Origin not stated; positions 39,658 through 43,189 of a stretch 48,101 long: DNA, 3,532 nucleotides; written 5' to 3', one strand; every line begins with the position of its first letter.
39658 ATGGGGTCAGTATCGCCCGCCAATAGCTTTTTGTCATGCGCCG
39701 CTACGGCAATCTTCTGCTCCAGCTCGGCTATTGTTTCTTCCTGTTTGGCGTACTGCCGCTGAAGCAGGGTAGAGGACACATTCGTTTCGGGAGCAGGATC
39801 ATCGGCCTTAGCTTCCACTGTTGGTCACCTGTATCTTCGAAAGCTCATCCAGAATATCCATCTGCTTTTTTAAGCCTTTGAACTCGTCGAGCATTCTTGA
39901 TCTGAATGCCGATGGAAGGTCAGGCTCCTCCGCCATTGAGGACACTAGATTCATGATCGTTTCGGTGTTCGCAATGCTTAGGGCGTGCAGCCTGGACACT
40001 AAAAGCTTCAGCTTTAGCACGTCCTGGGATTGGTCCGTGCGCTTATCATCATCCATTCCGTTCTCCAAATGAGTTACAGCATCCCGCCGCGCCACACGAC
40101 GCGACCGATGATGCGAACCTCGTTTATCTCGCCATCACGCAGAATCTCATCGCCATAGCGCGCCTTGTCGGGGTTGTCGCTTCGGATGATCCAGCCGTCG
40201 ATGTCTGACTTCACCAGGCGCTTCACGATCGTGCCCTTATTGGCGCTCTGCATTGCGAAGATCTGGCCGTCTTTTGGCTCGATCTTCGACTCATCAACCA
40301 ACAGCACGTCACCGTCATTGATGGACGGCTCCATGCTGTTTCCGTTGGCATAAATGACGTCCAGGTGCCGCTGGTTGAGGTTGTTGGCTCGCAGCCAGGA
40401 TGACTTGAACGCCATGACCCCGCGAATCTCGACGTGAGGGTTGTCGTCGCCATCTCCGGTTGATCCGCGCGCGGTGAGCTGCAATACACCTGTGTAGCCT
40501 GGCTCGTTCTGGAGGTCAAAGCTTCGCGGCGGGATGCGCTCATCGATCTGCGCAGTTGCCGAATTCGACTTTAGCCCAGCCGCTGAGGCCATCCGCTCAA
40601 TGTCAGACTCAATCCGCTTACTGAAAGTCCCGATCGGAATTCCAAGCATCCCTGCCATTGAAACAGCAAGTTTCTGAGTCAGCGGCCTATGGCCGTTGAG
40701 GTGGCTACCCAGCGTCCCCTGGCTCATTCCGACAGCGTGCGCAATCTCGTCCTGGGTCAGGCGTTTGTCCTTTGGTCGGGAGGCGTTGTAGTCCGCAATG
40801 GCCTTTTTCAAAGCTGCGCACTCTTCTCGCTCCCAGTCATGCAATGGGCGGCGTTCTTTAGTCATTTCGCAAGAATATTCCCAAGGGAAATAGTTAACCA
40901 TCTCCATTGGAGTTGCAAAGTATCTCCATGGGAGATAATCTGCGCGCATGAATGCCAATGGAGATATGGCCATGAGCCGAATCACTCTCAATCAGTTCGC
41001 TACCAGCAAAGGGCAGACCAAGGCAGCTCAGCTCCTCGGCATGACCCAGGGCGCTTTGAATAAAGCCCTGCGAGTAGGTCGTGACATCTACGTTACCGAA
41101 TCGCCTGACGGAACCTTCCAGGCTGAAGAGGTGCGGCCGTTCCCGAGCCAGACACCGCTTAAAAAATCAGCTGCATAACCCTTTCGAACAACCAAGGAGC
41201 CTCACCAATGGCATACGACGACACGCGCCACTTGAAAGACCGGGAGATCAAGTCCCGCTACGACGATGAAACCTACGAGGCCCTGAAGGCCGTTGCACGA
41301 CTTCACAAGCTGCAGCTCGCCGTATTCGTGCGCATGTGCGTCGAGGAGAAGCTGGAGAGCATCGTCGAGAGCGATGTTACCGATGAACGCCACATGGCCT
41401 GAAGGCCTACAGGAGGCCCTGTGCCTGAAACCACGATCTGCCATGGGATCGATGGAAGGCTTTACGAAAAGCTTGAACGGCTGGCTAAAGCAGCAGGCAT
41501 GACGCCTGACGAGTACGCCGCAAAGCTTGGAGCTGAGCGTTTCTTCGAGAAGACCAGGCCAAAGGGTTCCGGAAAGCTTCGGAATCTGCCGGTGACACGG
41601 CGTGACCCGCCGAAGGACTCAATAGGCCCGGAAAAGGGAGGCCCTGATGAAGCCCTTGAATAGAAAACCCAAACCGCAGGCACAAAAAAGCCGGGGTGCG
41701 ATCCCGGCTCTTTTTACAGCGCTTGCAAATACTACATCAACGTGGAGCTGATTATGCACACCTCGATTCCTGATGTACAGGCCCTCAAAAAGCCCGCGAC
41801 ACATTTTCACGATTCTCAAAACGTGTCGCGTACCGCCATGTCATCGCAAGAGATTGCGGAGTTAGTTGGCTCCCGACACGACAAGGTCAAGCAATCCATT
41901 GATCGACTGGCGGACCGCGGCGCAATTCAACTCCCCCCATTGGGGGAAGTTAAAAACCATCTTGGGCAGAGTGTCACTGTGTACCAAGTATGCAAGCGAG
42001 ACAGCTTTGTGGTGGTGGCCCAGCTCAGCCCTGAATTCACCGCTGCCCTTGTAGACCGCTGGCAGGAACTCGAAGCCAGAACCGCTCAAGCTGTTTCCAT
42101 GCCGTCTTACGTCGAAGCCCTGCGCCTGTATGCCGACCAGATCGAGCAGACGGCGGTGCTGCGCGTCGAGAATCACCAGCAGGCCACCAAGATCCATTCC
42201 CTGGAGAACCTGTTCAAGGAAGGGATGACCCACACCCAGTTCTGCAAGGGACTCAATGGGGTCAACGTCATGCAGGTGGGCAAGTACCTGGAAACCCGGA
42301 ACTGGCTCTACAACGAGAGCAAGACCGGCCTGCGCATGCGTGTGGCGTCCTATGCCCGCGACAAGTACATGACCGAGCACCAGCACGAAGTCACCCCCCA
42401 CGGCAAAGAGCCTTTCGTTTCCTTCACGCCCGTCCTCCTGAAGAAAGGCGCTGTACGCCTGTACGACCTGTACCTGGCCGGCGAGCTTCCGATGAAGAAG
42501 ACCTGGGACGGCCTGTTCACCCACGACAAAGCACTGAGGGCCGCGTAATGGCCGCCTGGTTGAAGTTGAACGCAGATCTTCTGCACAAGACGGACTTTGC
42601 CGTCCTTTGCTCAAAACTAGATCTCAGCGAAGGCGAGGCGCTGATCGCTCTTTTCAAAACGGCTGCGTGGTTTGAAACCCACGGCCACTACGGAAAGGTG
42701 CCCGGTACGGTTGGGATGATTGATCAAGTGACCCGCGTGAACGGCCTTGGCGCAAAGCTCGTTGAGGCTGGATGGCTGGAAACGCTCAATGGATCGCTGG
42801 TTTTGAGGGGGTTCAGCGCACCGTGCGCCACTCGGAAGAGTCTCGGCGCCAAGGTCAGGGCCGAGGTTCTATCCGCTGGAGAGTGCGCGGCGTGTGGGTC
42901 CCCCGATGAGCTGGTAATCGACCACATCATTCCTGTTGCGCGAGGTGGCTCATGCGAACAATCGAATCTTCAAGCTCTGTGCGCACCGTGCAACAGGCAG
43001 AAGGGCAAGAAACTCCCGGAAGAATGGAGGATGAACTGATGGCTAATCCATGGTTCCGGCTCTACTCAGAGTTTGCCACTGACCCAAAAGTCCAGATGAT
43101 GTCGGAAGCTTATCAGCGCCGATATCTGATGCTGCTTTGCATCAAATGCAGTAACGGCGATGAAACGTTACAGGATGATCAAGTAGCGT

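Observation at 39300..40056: Repressor-linked two-gene cassette in the rexAB position: small acidic protein plus coiled-coil single-pass membrane protein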

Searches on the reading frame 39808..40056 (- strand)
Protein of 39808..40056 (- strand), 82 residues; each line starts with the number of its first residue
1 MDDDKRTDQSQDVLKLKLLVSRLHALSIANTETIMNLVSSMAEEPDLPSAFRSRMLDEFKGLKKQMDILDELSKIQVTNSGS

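Call 4: search_protein_families(library=pfam, proteins=[window:39808-40056:-], max_evalue=1)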
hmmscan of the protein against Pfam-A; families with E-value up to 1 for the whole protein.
window:39808-40056:- (82 aa): 1 family
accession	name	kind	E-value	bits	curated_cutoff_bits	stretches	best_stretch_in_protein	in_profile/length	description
PF22382.1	EndoS_helical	-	0.28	11.4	26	1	30-61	2-33/64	Endo-beta-N-acetylglucosaminidase, helical bundle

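Call 5: search_protein_families(library=phrogs, proteins=[window:39808-40056:-], max_evalue=1)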
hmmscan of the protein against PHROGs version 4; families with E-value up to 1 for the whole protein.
window:39808-40056:- (82 aa): 2 families
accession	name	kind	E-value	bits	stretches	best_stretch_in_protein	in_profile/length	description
phrog_17996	-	unknown function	5.7e-06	27.5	1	11-75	5-69/80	-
phrog_15095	-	unknown function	0.019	15.6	1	28-76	77-125/237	-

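Call 6: search_protein_families(library=padloc, proteins=[window:39808-40056:-], max_evalue=1)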
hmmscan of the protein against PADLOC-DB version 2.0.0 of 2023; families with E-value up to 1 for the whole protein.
window:39808-40056:- (82 aa): 0 families

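Call 7: search_protein_families(library=ncbifam, proteins=[window:39808-40056:-], max_evalue=1)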
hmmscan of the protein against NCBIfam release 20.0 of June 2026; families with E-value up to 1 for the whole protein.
window:39808-40056:- (82 aa): 1 family
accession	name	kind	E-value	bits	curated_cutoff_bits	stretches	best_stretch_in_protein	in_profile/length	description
NF009997.0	PRK13467.1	equivalog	0.15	12.1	98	1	26-56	15-45/66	F0F1 ATP synthase subunit C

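Call 10: find_homologous_proteins(query=window:39808-40056:-, max_evalue=0.001)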
Query window:39808-40056:- (82 aa): 7 proteins with E <= 0.001 among 7 candidates.
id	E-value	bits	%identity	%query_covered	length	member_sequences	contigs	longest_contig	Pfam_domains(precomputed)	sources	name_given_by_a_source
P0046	2.3e-36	140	88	100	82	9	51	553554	-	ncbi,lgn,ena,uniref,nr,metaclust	ncbi:hypothetical protein [Pseudomonas lundensis]|uniref:hypothetical protein n=1 Tax=Pseudomonas lu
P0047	1.0e-28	116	74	99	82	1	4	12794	-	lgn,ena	-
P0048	8.1e-27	110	70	99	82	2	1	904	-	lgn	-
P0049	1.4e-25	106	78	100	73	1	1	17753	-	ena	-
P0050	1.1e-20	91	59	99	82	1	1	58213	-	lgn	-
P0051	1.9e-20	90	65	87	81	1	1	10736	-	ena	-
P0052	9.8e-19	84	55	98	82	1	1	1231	-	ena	-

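Call 17: search_dna_similar(query=window:39808-40056:-, collection=phages, mode=protein, max_evalue=0.01, max_rows=30)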
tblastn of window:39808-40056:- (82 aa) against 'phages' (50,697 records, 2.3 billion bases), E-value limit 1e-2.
No match.

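Call 24: find_related_loci(query=A2, collection=viral_contigs, flank=5000)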
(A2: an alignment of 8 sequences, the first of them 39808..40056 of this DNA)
Query A2 (82 aa) in viral_contigs; peptide patterns used: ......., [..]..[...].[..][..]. (x = any residue, [..] = any of these).
167 stretches matched a pattern; 2 encode a relative of the query (tblastn E <= 1e-3); 2 distinct loci.
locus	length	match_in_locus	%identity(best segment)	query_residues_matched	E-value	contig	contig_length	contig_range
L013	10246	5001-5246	98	1-82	4e-50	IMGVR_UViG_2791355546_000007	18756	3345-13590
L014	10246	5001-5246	88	1-82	7e-45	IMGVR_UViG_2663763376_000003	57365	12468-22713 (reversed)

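Call 48: search_solved_structures(query=A2, max_evalue=1)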
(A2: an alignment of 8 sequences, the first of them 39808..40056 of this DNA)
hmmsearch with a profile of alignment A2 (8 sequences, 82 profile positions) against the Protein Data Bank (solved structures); distinct sequences matched with E-value up to 1: 2.
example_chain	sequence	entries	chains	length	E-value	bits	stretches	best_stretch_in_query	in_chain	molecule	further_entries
7fax_A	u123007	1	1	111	0.43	13.7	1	16-43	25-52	TbLW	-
2no4_A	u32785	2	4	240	0.96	12.6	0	43-74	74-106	(S)-2-haloacid dehalogenase IVA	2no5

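Call 56: predict_structure(alignment_id=A2)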
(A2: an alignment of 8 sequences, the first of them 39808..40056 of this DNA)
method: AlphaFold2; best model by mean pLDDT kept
length: 82 residues; sequences in the alignment: 8
mean_pLDDT: 75.5   pTM: 0.49
mean pLDDT of the five models: 75.5, 75.4, 71.9, 66.5, 64.9
residues with pLDDT >= 90: 0; 70-90: 69; 50-70: 11; < 50: 2
segments of 3 or more residues with pLDDT < 50: none
pLDDT, mean of each block of 10 residues (from residue 1): 69 78 77 79 81 80 80 68 40
secondary structure, 60 per line:
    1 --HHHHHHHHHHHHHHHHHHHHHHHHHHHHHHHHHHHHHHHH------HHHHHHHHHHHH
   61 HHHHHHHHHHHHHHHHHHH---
elements in order: H3-42 H49-79

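Call 63: fold_search(model_id=the predicted structure, library=pdb)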
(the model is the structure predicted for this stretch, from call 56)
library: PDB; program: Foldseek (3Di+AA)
matches with E <= 10: 392; with E <= 0.001: 0
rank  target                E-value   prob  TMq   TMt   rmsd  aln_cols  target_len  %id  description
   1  5f7t_H                5.5e-01  0.96  0.65  0.41   1.8        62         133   22  TRIM5 B-box2 and coiled-coil chimera (released 2016-06-15)
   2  5y9o_B                6.8e-01  0.82  0.63  0.16   3.7        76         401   17  The apo structure of Legionella pneumophila WipA (released 2018-05-16)
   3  3txs_B                7.3e-01  0.66  0.59  0.55   3.9        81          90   20  Crystal Structure of phage 44RR small terminase gp16 (released 2011-12-28)
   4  3txs_A                8.5e-01  0.80  0.65  0.60   2.9        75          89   19  Crystal Structure of phage 44RR small terminase gp16 (released 2011-12-28)
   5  3txs_C                8.5e-01  0.72  0.57  0.52   2.7        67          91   16  Crystal Structure of phage 44RR small terminase gp16 (released 2011-12-28)
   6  8txr_d                9.1e-01  0.92  0.62  0.82   1.3        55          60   14  E. coli ExoVII(H238A) (released 2024-01-31)
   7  5eiu_A                1.0e+00  0.85  0.62  0.39   2.1        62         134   22  Mini TRIM5 B-box 2 dimer C2 crystal form (released 2016-06-15)
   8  5yny_C                1.3e+00  0.89  0.67  0.50   1.3        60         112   18  Structure of house dust mite allergen Der F 21 in PEG2KMME (released 2019-03-13)
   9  8txr_f                1.4e+00  0.82  0.60  0.80   1.6        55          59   14  E. coli ExoVII(H238A) (released 2024-01-31)
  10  4afl_B                1.4e+00  0.72  0.64  0.55   2.5        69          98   12  The crystal structure of the ING4 dimerization domain reveals the functional organization of the ING family of chromat (released 2012-02-22)
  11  9ju1_C                1.4e+00  0.18  0.28  0.44   3.8        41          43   22  Helix-loop-helix peptide (VS42-LR3) in complex with VEGF-A (released 2024-12-25)
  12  8cwy_A                1.5e+00  0.33  0.44  0.11   3.4        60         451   13  Accurate computational design of genetically encoded 3D protein crystals (released 2023-11-01)
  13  5yny_D                1.6e+00  0.85  0.68  0.51   1.2        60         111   18  Structure of house dust mite allergen Der F 21 in PEG2KMME (released 2019-03-13)
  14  9had_A                1.6e+00  0.84  0.66  0.48   1.7        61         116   18  Der f 21 dust mite allergen with computationally designed DerF21_b10 binder (released 2024-12-18)
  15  9evs_M                1.6e+00  0.60  0.39  0.32   1.9        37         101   24  Structure of the flowering plant mitoribosome with P-site tRNA (released 2025-09-03)
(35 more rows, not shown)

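Call 92: fold_search(model_id=the predicted structure, library=viral)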
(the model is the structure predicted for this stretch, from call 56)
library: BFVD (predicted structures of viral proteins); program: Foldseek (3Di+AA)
matches with E <= 10: 780; with E <= 0.001: 0
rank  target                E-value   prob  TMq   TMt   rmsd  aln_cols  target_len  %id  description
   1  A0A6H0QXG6            1.2e-01  1.00  0.62  0.69   0.8        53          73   15  (no name in the UniProt tables at hand)
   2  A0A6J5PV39            1.3e-01  0.69  0.31  0.07   4.8        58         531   22  Uncharacterized protein [uncultured Caudovirales phage]
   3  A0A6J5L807            1.5e-01  1.00  0.63  0.18   1.1        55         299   16  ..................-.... domain-containing protein [uncultured Caudovirales phage]
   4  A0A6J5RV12            1.9e-01  1.00  0.59  0.87   0.8        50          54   16  Uncharacterized protein [uncultured Caudovirales phage]
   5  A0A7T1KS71            2.6e-01  0.99  0.54  0.06   0.8        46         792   24  MuF-like minor capsid protein [Gordonia phage Dexdert]
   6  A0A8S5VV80            2.9e-01  0.99  0.61  0.77   1.2        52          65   12  (no name in the UniProt tables at hand)
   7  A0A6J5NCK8            2.9e-01  0.99  0.56  0.85   0.7        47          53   11  Uncharacterized protein [uncultured Caudovirales phage]
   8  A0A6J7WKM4            2.9e-01  0.99  0.58  0.08   1.1        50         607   18  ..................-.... domain-containing protein [uncultured Caudovirales phage]
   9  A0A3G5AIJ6            3.2e-01  0.99  0.74  0.76   1.5        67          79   12  Uncharacterized protein [Sylvanvirus sp.]
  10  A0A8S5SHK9            3.4e-01  0.96  0.61  0.67   2.8        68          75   13  Uncharacterized protein [Siphoviridae sp. ctBCr48]
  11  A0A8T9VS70            3.6e-01  0.99  0.56  0.09   1.1        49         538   16  (no name in the UniProt tables at hand)
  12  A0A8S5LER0            4.2e-01  0.99  0.64  0.90   1.7        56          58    9  Uncharacterized protein [Siphoviridae sp. ctTic26]
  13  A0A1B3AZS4            4.2e-01  0.98  0.52  0.80   0.8        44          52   18  (no name in the UniProt tables at hand)
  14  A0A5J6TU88            4.2e-01  0.98  0.65  0.86   1.0        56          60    7  Uncharacterized protein [Mycobacterium phage Tourach]
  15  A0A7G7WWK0            4.2e-01  0.97  0.67  0.82   1.1        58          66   12  Uncharacterized protein [Rhizobium phage AF3]
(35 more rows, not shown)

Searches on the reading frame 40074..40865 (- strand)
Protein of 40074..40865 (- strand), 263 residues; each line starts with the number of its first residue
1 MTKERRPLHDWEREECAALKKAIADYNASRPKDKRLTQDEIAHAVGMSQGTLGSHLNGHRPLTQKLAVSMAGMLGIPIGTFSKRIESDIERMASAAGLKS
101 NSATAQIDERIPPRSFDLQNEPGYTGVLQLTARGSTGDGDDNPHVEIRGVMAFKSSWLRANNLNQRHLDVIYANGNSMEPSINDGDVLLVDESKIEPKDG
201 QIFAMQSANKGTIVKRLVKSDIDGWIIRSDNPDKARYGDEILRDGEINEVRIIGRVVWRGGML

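Call 4: search_protein_families(library=pfam, proteins=[window:40074-40865:-], max_evalue=1)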
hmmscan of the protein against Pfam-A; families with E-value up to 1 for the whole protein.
window:40074-40865:- (263 aa): 8 families
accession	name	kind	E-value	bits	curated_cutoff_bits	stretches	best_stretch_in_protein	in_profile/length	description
PF00717.28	Peptidase_S24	-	1e-15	57.9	23.3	1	148-257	19-116/116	Peptidase S24-like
PF01381.28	HTH_3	-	2.5e-05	24.7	23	1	34-79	8-53/55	Helix-turn-helix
PF13412.12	HTH_24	-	8.4e-05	22.5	21.9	1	32-56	14-38/48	Winged helix-turn-helix DNA-binding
PF20432.4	Xre-like-HTH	-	0.0039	17.9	25.8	1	35-65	23-53/63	Antitoxin Xre-like helix-turn-helix domain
PF10502.14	Peptidase_S26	-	0.0044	17.4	22.9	1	171-218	26-78/168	Signal peptidase, peptidase S26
PF13560.12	HTH_31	-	0.066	14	27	1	34-71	13-51/64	Helix-turn-helix domain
PF13543.13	SAM_KSR1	-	0.17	12.4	22.5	0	44-95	19-70/75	SAM like domain present in kinase suppressor RAS 1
PF04545.22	Sigma70_r4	-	0.18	11.8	24.1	0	34-51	19-36/50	Sigma-70, region 4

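Call 5: search_protein_families(library=phrogs, proteins=[window:40074-40865:-], max_evalue=1)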
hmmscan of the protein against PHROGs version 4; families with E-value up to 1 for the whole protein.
window:40074-40865:- (263 aa): 21 families
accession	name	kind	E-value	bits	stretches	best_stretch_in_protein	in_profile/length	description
phrog_4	-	transcription regulation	1.5e-34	120.7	1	28-260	143-336/400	transcriptional repressor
phrog_6201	-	transcription regulation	1e-21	78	1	161-259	21-114/121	CI-like repressor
phrog_811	-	DNA, RNA and nucleotide metabolism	2.1e-07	31.6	1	171-258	51-130/140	UmuD-like protein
phrog_8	-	transcription regulation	8.2e-06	26.5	1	19-86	159-220/346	transcriptional regulator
phrog_7241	-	transcription regulation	8.7e-05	23.6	1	33-78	72-117/122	transcriptional regulator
phrog_4583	-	transcription regulation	0.00028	21.9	1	35-84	23-72/81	transcriptional repressor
phrog_2439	-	transcription regulation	0.00029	20.8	1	32-87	17-71/367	transcriptional regulator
phrog_638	-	transcription regulation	0.00059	20.7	1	37-88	19-70/145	transcriptional regulator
phrog_2328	-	transcription regulation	0.0014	19.4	1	36-78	29-71/128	transcriptional repressor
phrog_8558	-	unknown function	0.0074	17.5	1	174-232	26-87/114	-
phrog_1373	-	transcription regulation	0.0083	17.1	1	7-84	51-125/166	transcriptional regulator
phrog_4715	-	DNA, RNA and nucleotide metabolism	0.029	13.7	1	4-57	239-300/630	ParB-like partition protein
phrog_4779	-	transcription regulation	0.05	15.1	1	33-66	13-46/98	transcriptional regulator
phrog_622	-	unknown function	0.1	14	1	154-207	18-69/132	unknown function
phrog_1124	-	transcription regulation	0.14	12.8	1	32-71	18-56/177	transcriptional regulator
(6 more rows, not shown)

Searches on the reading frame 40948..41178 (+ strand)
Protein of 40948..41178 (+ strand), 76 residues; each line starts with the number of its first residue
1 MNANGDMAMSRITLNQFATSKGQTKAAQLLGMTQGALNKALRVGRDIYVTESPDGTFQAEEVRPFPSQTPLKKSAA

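Call 4: search_protein_families(library=pfam, proteins=[window:40948-41178:+], max_evalue=1)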
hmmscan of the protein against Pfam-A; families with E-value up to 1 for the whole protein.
window:40948-41178:+ (76 aa): 3 families
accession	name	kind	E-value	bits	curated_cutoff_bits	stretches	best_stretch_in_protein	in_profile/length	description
PF09048.16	Cro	-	4.5e-24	84.6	32.7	1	9-67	1-59/59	Cro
PF00126.33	HTH_1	-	0.0065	16.8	26.6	1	15-42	8-35/60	Bacterial regulatory helix-turn-helix protein, lysR family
PF21716.3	dnstrm_HI1420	-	0.12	12.6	27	1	5-44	28-67/90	Probable addiction module antidote protein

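Call 5: search_protein_families(library=phrogs, proteins=[window:40948-41178:+], max_evalue=1)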
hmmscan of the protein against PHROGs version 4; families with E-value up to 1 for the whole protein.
window:40948-41178:+ (76 aa): 5 families
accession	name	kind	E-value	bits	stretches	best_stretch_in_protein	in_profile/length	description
phrog_35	-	transcription regulation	1e-13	52.8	1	4-71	68-142/181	transcriptional repressor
phrog_10248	-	unknown function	5e-05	25.1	1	13-68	5-60/103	-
phrog_4268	-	transcription regulation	0.015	16.5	1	3-45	29-71/96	transcriptional repressor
phrog_3865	-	unknown function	0.068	14.5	1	2-42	8-46/74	-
phrog_10100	-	DNA, RNA and nucleotide metabolism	0.13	13.2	1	22-42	42-62/66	HTH DNA binding protein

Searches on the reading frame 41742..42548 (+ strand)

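Call 76: search_protein_families(library=pfam, proteins=[window:41742-42548:+], max_evalue=0.001)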
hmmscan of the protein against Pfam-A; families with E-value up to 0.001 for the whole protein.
window:41742-42548:+ (268 aa): 2 families
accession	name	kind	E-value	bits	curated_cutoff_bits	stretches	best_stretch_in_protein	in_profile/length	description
PF09669.15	Phage_pRha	-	3.2e-08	34.5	29.9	1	33-111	1-90/91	Phage regulatory protein Rha (Phage_pRha)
PF03374.19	ANT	-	0.0001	23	25.3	0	160-244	22-105/108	Phage antirepressor protein KilAC domain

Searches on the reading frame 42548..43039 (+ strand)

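Call 76: search_protein_families(library=pfam, proteins=[window:42548-43039:+], max_evalue=0.001)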
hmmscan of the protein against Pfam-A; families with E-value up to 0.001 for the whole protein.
window:42548-43039:+ (163 aa): 2 families
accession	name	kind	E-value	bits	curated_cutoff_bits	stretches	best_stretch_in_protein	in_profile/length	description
PF14279.12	HNH_5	-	1.6e-13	50.8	27.5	1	113-162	1-53/56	HNH endonuclease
PF01844.29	HNH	-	1.7e-12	47.7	21.4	1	113-155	1-47/47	HNH endonuclease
